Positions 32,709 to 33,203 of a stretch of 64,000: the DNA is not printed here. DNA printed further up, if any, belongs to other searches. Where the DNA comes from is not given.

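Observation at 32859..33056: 65-aa acidic ORF translationally coupled (TAATG) to the last rSAM paralog: candidate precursor or partner protein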

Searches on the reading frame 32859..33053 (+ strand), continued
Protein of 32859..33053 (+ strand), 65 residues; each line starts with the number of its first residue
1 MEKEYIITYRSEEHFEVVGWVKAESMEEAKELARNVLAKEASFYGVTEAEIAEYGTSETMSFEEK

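Call 65: search_protein_families(library=phrogs, proteins=[window:32859-33053:+], max_evalue=1)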
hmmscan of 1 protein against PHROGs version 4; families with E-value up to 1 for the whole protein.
window:32859-33053:+ (65 aa): 1 family
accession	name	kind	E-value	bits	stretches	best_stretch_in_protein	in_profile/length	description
phrog_278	-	transcription regulation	0.083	13.9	1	8-39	22-50/67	transcriptional regulator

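Call 90: list_cluster_members(proteins=[P0001, P0004])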
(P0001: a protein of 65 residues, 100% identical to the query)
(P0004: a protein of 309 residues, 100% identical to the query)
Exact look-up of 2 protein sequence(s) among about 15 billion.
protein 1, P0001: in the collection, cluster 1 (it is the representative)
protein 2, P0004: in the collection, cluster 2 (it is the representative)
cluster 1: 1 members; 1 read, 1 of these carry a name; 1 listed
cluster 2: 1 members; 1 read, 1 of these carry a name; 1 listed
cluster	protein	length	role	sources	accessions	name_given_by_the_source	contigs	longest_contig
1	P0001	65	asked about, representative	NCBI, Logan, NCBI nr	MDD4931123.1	MAG: hypothetical protein PHG66_03130 [Candidatus Colwellbacteria bacterium] | hypothetical protein [Candidatus Colwellbacteria bacterium]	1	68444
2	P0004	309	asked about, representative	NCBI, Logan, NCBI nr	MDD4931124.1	MAG: radical SAM protein [Candidatus Colwellbacteria bacterium] | radical SAM protein [Candidatus Colwellbacteria bacterium]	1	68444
